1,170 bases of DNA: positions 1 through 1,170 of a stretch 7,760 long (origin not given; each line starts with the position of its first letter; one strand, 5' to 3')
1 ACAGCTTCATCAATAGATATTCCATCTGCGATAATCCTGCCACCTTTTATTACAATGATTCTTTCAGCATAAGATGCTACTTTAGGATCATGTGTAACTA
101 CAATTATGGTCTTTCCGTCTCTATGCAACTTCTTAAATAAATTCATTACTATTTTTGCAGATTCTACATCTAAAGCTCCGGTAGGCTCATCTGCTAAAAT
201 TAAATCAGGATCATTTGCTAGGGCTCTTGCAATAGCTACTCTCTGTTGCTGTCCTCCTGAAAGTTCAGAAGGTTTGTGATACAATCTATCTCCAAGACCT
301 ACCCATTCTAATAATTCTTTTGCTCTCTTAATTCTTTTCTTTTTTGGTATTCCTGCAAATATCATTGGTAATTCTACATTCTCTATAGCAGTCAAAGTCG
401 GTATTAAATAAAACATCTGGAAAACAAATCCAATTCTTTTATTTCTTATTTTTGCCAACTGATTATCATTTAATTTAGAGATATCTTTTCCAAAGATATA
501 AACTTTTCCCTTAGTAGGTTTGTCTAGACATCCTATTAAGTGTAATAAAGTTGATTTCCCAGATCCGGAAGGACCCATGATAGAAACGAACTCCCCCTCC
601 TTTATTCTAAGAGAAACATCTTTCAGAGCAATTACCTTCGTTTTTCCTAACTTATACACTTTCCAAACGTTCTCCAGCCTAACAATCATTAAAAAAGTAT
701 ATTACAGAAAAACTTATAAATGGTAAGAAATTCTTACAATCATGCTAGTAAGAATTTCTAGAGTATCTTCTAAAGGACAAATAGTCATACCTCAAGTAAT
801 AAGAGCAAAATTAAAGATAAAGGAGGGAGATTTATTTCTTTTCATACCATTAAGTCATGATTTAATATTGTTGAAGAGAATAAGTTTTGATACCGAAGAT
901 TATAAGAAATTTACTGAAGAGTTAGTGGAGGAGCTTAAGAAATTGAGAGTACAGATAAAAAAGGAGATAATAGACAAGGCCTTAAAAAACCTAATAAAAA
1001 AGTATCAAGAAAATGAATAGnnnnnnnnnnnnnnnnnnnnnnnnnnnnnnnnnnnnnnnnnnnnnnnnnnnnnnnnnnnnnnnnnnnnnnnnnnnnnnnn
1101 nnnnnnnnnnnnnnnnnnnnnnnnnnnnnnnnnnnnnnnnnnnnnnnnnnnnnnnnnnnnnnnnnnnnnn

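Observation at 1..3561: MacB-type ABC transporter wired to an AbrB-like regulator and an anchored four-domain surface protein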

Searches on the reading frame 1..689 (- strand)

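Call 6: search_protein_families(library=pfam, proteins=[window:1-689:-], max_evalue=0.1)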
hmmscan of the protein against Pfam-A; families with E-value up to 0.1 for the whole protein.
window:1-689:- (229 aa): 16 families
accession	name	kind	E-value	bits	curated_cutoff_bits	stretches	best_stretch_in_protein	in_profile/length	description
PF00005.33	ABC_tran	-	5.6e-37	127.8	25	1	22-170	1-136/137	ABC transporter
PF13304.12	AAA_21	-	1.7e-09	38.6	27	1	82-204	179-302/304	AAA domain, putative AbiEii toxin, Type IV TA system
PF02463.25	SMC_N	-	3.2e-08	33.7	40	1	140-214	134-211/220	RecF/RecN/SMC N terminal domain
PF13555.12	AAA_29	-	0.00035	20.7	27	1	26-49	16-39/61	P-loop containing region of AAA domain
PF03266.21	NTPase_1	-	0.00078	19.8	23.9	0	152-216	88-149/168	NTPase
PF13175.12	AAA_15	-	0.0023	18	32.1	0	22-80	14-67/374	AAA ATPase domain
PF13191.12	AAA_16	-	0.003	18.5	32.6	1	28-51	18-43/167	AAA ATPase domain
PF25199.1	nSTAND_NTPase5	-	0.0031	17.8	34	1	30-81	39-93/145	Novel STAND NTPase 5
PF03193.22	RsgA_GTPase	-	0.0037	17.5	30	1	10-52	85-126/174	RsgA GTPase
PF20703.3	nSTAND1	-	0.0066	16.6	27.1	1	24-50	25-51/379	Novel STAND NTPase 1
PF13238.12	AAA_18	-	0.013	16.3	29.4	0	36-52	2-18/128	AAA domain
PF01637.24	ATPase_2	-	0.026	14.7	33.2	1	31-79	19-66/225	ATPase domain predominantly from Archaea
PF13401.12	AAA_22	-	0.027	15.2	27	1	32-52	5-25/130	AAA domain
PF13481.12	AAA_25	-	0.027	14.5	27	0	29-49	30-50/195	AAA domain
PF20720.3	nSTAND3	-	0.051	13.7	27.2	0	26-52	11-37/155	Novel STAND NTPase 3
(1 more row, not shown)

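Call 7: search_protein_families(library=ncbifam, proteins=[window:1-689:-], max_evalue=0.1)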
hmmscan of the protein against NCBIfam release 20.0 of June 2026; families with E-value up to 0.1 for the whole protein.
window:1-689:- (229 aa): 205 families (the best 25 are shown)
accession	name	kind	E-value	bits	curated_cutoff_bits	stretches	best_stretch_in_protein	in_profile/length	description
NF007826.0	PRK10535.1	equivalog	1.1e-83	281.7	966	1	3-225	5-227/648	macrolide ABC transporter ATP-binding protein/permease MacB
TIGR02211.1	LolD_lipo_ex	equivalog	1.3e-76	257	307.75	1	2-219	1-219/221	lipoprotein-releasing ABC transporter ATP-binding protein LolD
NF038007.1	ABC_ATP_DarD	equivalog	5.1e-71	238.6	375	1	3-219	2-218/218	darobactin export ABC transporter ATP-binding protein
TIGR02673.1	FtsE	equivalog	1.6e-67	227.3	264.85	1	2-216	1-212/214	cell division ATP-binding protein FtsE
NF008639.0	PRK11629.1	equivalog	1.1e-66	224.6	360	1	3-221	7-226/234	lipoprotein-releasing ABC transporter ATP-binding protein LolD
TIGR03608.1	L_ocin_972_ABC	subfamily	5.2e-66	222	254.85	1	8-214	4-206/206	putative bacteriocin export ABC transporter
TIGR02982.1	heterocyst_DevA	subfamily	1.3e-65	221.1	295.8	1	3-219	2-219/220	ABC exporter ATP-binding subunit, DevA family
NF007879.0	PRK10584.1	equivalog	8e-62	208.9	336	1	3-219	7-224/228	putative ABC transporter ATP-binding protein YbbA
TIGR01186.1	proV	subfamily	1.4e-59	202.1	326.6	1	20-221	7-210/363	betaine/proline/choline family ABC transporter ATP-binding protein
NF040933.2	ABC_arch_GlcV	equivalog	4.2e-59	200.2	450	1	3-220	3-221/357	glucose ABC transporter ATP-binding protein GlcV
TIGR02315.1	ABC_phnC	equivalog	1.5e-58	198.1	266.1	1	2-225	1-230/243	phosphonate ABC transporter ATP-binding protein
NF007027.0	PRK09493.1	equivalog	2.1e-58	197.5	379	1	3-223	2-218/240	glutamine ABC transporter ATP-binding protein GlnQ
TIGR02314.1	ABC_MetN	equivalog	4.4e-56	190.3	499.7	1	3-223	2-223/343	methionine ABC transporter ATP-binding protein MetN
TIGR04521.1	ECF_ATPase_2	equivalog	8.8e-54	182.5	330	1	4-223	2-227/279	energy-coupling factor transporter ATPase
TIGR03265.1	PhnT2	equivalog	5.8e-53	180.3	457.7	1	18-220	16-214/353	putative 2-aminoethylphosphonate ABC transporter ATP-binding protein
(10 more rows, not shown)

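Call 48: search_solved_structures(query=window:1-689:-, max_evalue=1e-40)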
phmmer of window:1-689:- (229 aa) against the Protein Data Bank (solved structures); distinct sequences matched with E-value up to 1e-40: 100 (the best 60 are shown).
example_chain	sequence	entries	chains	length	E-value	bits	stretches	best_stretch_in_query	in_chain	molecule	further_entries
1f3o_A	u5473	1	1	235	5e-79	268.1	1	3-219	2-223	HYPOTHETICAL ABC TRANSPORTER ATP-BINDING PROTEIN MJ0796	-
1l2t_A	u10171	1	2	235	1.3e-78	266.7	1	3-219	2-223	Hypothetical ABC transporter ATP-binding protein MJ0796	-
5xu1_A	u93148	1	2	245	1.6e-78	266.4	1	2-225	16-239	ABC transporter ATP-binding protein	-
3tif_A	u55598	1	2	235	1.3e-77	263.4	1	3-219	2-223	Uncharacterized ABC transporter ATP-binding protein MJ0796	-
5lil_A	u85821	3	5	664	2.6e-71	242.8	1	3-222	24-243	Macrolide export ATP-binding/permease protein MacB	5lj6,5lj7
2pcj_A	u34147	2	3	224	1e-68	234.3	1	2-222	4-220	Lipoprotein-releasing system ATP-binding protein lolD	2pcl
5lj9_A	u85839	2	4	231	1.7e-66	227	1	3-220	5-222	Macrolide export ATP-binding/permease protein MacB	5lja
5nik_J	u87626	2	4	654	7.4e-66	225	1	3-226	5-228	Macrolide export ATP-binding/permease protein MacB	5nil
8j5q_D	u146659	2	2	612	2.4e-65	223.3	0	17-222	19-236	Uncharacterized ABC transporter ATP-binding protein Rv1281c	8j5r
8j5s_D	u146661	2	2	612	1.7e-64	220.6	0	17-222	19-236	Uncharacterized ABC transporter ATP-binding protein Rv1281c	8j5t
5gko_A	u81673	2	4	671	2.2e-62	213.6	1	3-226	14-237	Macrolide export ATP-binding/permease protein MacB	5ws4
7v8l_D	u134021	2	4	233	1e-57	198.4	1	2-222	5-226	Lipoprotein-releasing system ATP-binding protein LolD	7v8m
9rlc_D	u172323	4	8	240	1.1e-57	198.3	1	2-222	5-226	Lipoprotein-releasing system ATP-binding protein LolD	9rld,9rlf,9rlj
7mdy_D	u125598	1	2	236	1.1e-57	198.3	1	2-222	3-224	Lipoprotein-releasing system ATP-binding protein LolD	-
9rle_D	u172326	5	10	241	1.1e-57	198.3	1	2-222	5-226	Lipoprotein-releasing system ATP-binding protein LolD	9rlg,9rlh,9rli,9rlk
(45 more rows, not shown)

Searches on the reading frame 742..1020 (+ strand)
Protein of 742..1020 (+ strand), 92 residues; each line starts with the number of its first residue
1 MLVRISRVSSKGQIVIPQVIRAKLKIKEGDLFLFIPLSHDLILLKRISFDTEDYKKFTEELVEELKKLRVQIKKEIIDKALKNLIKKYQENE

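Call 6: search_protein_families(library=pfam, proteins=[window:742-1020:+], max_evalue=0.1)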
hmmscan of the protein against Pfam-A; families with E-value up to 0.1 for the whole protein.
window:742-1020:+ (92 aa): 6 families
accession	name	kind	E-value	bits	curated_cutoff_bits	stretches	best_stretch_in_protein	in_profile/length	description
PF04014.23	MazE_antitoxin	-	8.3e-06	26.1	24.7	1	5-32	1-28/48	Antidote-toxin recognition MazE, bacterial antitoxin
PF15937.10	PrlF_antitoxin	-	0.0033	18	32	1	6-69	2-67/99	prlF antitoxin for toxin YhaV_toxin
PF00891.24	Methyltransf_2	-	0.0045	16.8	22.3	1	20-55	109-144/210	O-methyltransferase domain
PF12651.13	RHH_3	-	0.0068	16.8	21.6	1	57-88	9-43/44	Ribbon-helix-helix domain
PF09957.15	VapB_antitoxin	-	0.0082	16.5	23.4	1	69-90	20-41/47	Bacterial antitoxin of type II TA system, VapB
PF12774.13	AAA_6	-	0.033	13.6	25.2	1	25-82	250-305/327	Hydrolytic ATP binding site of dynein motor region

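Call 7: search_protein_families(library=ncbifam, proteins=[window:742-1020:+], max_evalue=0.1)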
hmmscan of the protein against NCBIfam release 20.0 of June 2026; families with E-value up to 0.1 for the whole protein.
window:742-1020:+ (92 aa): 6 families
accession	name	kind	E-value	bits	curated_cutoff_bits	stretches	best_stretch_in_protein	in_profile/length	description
TIGR01439.1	lp_hng_hel_AbrB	domain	3.6e-10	39.4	28.3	1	6-46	2-42/44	transcriptional regulator, AbrB family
NF040962.1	near_HgcAB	equivalog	1.6e-05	24.6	70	1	7-37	9-39/70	HgcAB-associated protein HgcC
TIGR02851.1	spore_V_T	equivalog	7.2e-05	22.7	235.9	1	6-67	7-67/180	stage V sporulation protein T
NF006352.0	PRK08577.1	equivalog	0.00022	21.3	140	1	4-35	5-36/136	hypothetical protein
NF007429.0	PRK09974.1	equivalog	0.00027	20.8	125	1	5-73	14-84/114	type II toxin-antitoxin system PrlF family antitoxin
NF050106.1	TA_MazE_antitoxin_Deino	equivalog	0.054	13.7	65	0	12-33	1-22/65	type II toxin-antitoxin system MazE family antitoxin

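Call 85: search_solved_structures(query=window:742-1017:+, max_evalue=1)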
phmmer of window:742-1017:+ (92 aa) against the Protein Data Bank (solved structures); distinct sequences matched with E-value up to 1: 23.
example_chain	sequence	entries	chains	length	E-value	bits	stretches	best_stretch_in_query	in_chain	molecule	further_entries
2w1t_A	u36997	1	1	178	0.00062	22.9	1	5-54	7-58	STAGE V SPORULATION PROTEIN T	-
2ro5_A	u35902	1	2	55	0.00094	22.4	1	5-45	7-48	Stage V sporulation protein T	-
2w1t_B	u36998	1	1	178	0.0019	21.4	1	5-50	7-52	STAGE V SPORULATION PROTEIN T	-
5itm_A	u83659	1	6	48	0.017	18.3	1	4-32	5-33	AbrB family transcriptional regulator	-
5itj_A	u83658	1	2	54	0.018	18.2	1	4-33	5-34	AbrB family transcriptional regulator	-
2l66_A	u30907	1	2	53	0.019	18.2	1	4-33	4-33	Transcriptional regulator, AbrB family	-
1usd_A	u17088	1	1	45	0.033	17.4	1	48-87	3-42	VASODILATOR-STIMULATED PHOSPHOPROTEIN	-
1use_A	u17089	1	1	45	0.035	17.4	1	48-87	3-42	VASODILATOR-STIMULATED PHOSPHOPROTEIN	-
2glw_A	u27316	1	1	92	0.062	16.6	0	6-39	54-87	92aa long hypothetical protein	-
2aus_C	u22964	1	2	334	0.093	16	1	7-71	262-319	pseudouridine synthase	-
7obr_w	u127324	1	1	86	0.2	14.9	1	5-73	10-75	Signal recognition particle 9 kDa protein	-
9cyf_A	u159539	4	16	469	0.25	14.6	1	48-91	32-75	Neuraminidase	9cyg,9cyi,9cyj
8g4k_A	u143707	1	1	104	0.28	14.5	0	28-84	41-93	5HCS_TGFBR2_1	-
9jm2_B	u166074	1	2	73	0.38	14.1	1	53-90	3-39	LRO-C2-35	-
4ue5_E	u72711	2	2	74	0.41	13.9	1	5-68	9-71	SRP9 | Signal recognition particle 9 kDa protein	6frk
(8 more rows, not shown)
